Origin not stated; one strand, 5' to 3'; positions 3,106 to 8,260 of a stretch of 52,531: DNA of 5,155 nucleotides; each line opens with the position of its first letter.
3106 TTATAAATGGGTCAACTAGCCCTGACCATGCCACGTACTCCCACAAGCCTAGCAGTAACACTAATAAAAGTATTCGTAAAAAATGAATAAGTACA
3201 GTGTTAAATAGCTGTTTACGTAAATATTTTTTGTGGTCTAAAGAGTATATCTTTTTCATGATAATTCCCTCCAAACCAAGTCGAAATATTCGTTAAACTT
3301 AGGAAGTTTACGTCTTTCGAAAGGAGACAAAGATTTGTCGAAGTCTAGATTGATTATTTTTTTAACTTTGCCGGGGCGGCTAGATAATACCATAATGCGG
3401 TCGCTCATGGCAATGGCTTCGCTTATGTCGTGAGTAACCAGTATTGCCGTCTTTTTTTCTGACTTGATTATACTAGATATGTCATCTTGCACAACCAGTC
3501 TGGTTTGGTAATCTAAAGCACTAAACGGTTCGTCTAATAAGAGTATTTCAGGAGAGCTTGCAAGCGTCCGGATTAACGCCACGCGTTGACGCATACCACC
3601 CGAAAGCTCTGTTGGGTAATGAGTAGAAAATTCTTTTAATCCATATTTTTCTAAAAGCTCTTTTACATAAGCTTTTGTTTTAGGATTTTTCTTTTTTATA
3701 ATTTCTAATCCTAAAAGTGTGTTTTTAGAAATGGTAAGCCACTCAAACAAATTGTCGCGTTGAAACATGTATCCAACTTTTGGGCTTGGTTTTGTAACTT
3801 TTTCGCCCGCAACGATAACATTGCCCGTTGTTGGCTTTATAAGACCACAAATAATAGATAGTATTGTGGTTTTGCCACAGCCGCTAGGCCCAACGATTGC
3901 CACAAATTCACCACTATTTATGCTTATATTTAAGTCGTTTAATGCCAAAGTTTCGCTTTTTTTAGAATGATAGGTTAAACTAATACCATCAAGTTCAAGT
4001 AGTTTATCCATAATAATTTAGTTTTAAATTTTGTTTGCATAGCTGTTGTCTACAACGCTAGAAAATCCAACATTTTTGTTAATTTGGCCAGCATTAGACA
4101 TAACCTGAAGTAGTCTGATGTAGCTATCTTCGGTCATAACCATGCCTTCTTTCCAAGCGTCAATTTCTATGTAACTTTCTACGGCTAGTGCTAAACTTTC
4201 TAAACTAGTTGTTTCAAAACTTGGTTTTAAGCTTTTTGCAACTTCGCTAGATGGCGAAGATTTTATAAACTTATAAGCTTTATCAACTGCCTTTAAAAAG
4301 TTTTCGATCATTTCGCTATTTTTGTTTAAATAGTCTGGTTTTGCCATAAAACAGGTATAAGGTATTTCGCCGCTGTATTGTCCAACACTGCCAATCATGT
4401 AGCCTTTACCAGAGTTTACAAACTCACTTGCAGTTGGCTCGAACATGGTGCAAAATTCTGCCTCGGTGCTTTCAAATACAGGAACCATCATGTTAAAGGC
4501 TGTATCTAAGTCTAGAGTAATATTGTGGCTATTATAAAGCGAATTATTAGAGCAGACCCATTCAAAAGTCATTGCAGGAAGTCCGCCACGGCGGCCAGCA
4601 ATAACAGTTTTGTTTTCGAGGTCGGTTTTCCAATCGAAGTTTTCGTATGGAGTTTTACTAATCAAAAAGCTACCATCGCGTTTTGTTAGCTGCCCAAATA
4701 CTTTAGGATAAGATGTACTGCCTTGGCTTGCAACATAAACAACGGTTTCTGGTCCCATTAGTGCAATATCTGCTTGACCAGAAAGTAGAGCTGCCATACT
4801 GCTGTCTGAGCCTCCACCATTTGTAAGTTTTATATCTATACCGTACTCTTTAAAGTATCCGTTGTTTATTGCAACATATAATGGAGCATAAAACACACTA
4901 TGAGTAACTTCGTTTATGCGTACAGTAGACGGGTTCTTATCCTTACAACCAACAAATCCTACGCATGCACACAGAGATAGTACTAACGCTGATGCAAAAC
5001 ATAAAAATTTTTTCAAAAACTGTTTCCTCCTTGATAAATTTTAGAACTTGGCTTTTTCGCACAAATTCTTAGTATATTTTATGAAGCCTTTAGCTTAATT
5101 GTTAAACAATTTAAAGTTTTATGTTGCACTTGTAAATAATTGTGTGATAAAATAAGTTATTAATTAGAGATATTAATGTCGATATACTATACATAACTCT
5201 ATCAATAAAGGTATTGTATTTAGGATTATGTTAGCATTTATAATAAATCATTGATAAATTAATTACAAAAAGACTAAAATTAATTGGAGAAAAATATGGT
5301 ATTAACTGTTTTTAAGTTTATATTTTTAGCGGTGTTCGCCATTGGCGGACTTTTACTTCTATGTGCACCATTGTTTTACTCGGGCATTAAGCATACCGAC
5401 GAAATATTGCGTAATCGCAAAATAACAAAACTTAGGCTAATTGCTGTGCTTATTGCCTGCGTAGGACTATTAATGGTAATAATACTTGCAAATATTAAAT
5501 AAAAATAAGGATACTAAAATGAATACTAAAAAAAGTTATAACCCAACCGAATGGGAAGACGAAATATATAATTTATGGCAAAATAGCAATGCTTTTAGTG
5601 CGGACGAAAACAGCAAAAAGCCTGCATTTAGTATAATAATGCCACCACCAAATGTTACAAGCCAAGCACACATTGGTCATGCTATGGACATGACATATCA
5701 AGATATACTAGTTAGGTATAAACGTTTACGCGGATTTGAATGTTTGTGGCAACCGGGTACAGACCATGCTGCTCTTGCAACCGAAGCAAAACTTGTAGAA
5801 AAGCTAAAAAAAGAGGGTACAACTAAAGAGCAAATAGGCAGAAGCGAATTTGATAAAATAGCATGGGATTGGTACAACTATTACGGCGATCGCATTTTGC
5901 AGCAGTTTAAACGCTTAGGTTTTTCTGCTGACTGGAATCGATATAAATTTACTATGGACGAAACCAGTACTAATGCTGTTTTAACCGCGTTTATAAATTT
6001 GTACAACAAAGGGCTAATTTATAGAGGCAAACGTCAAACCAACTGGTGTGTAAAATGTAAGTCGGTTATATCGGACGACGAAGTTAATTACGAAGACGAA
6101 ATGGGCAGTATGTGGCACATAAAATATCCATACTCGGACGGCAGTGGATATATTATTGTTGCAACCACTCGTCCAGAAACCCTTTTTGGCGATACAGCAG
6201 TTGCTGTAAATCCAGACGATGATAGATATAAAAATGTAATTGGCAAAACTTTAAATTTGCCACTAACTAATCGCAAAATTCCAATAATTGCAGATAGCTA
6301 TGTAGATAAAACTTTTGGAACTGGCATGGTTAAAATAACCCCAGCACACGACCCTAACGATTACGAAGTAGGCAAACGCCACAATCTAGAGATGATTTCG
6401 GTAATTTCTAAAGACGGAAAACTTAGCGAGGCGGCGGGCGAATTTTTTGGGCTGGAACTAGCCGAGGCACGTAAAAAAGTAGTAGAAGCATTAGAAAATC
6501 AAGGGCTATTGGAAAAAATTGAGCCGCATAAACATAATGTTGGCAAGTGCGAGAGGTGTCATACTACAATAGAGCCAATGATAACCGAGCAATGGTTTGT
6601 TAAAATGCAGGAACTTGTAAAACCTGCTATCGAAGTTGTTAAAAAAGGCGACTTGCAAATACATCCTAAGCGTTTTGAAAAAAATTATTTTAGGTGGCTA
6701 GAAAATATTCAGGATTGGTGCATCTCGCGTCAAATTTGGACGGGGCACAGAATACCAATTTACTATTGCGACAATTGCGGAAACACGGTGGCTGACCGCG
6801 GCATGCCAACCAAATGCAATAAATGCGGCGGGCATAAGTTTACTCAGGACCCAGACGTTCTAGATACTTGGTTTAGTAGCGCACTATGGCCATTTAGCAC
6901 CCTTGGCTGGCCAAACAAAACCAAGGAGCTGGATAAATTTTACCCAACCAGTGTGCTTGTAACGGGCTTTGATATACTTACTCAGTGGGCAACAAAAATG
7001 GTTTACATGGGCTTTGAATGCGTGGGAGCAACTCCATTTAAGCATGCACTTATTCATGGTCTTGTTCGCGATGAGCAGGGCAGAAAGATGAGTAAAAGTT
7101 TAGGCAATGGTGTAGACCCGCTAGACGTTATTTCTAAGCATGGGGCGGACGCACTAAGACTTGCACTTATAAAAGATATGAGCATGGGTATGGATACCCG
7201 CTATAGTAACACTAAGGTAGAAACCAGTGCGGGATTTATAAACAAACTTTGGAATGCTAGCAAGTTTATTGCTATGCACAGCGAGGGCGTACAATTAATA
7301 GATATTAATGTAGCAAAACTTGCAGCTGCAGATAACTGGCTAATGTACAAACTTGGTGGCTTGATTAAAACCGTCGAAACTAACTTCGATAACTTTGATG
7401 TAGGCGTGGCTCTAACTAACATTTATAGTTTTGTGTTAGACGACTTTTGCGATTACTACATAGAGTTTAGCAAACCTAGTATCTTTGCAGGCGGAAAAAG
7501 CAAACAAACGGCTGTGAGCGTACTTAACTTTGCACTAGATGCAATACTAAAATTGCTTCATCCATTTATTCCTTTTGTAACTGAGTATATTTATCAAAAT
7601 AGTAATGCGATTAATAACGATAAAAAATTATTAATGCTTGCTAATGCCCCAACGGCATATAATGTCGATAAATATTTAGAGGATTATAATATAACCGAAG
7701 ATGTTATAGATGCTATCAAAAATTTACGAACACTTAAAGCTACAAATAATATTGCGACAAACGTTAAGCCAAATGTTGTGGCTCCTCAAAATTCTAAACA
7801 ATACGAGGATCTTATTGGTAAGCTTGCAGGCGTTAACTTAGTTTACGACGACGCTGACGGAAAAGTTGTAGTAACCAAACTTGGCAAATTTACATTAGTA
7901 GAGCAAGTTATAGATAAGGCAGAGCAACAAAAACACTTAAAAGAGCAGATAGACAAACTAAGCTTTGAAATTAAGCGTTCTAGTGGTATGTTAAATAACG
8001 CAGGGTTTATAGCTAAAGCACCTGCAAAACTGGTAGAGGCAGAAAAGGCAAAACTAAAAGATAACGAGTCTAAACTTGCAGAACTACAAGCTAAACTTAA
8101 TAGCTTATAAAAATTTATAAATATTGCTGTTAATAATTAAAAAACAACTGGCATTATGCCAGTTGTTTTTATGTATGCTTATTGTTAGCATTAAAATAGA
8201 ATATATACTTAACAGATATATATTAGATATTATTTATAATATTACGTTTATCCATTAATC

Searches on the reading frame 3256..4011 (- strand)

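Call 63: search_protein_families(library=pfam, proteins=[window:3256-4011:-], max_evalue=0.00001)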
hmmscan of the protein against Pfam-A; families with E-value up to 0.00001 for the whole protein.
window:3256-4011:- (251 aa): 2 families
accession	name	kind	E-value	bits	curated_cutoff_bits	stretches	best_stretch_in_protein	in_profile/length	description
PF00005.33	ABC_tran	-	2.4e-35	122.5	25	1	24-163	1-136/137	ABC transporter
PF13304.12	AAA_21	-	3.8e-07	30.9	27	0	133-196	235-300/304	AAA domain, putative AbiEii toxin, Type IV TA system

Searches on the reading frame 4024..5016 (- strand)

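Call 63: search_protein_families(library=pfam, proteins=[window:4024-5016:-], max_evalue=0.00001)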
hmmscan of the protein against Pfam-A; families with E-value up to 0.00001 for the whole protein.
window:4024-5016:- (330 aa): 2 families
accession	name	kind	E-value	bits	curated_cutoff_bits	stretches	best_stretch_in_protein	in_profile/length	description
PF09084.16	NMT1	-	2.1e-16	60.9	20.5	1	44-256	5-214/216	NMT1/THI5 like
PF13379.11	NMT1_2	-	2.3e-09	37.9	24.7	1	43-254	18-240/252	NMT1-like family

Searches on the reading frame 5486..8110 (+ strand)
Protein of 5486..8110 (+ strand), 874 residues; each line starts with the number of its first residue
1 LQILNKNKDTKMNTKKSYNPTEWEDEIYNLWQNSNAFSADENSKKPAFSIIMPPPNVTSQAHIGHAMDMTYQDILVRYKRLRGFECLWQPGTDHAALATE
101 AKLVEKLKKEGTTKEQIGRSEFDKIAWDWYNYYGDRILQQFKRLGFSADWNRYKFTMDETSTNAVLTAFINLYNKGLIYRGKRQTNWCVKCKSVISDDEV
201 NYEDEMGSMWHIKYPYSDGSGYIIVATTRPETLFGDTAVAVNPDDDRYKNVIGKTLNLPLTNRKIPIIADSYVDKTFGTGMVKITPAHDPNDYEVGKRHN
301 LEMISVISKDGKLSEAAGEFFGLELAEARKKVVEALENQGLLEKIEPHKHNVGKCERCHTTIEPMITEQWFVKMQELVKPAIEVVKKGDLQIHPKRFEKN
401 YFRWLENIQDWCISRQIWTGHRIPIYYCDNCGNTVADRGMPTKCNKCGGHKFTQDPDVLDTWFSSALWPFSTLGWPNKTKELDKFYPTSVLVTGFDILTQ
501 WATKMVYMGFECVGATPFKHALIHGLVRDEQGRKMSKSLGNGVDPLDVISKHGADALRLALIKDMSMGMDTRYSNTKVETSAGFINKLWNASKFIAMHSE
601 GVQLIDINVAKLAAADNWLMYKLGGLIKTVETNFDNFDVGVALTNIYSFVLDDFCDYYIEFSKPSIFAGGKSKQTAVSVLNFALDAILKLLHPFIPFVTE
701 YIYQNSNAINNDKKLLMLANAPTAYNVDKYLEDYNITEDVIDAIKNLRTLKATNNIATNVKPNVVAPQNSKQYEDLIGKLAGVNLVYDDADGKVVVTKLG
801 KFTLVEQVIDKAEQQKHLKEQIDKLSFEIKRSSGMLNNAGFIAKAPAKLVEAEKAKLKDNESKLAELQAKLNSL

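Call 63: search_protein_families(library=pfam, proteins=[window:5486-8110:+], max_evalue=0.00001)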
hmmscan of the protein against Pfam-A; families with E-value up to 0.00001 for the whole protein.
window:5486-8110:+ (874 aa): 5 families
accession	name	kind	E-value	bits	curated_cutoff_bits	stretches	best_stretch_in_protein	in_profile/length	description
PF00133.28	tRNA-synt_1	-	5.4e-132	440.9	22.7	1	27-571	2-411/414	tRNA synthetases class I (I, L, M and V)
PF08264.19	Anticodon_1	-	1.3e-31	109.9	25.1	1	616-760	1-142/148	Anticodon-binding domain of tRNA ligase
PF09334.17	tRNA-synt_1g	-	3e-22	79.4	20.1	1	55-201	8-136/391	tRNA synthetases class I (M)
PF10458.14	Val_tRNA-synt_C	-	2.2e-12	47.5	25.9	1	812-874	3-65/66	Valyl tRNA synthetase tRNA binding arm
PF13603.12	tRNA-synt_1_2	-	3.8e-12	46.5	25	1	253-312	86-145/185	Leucyl-tRNA synthetase, editing domain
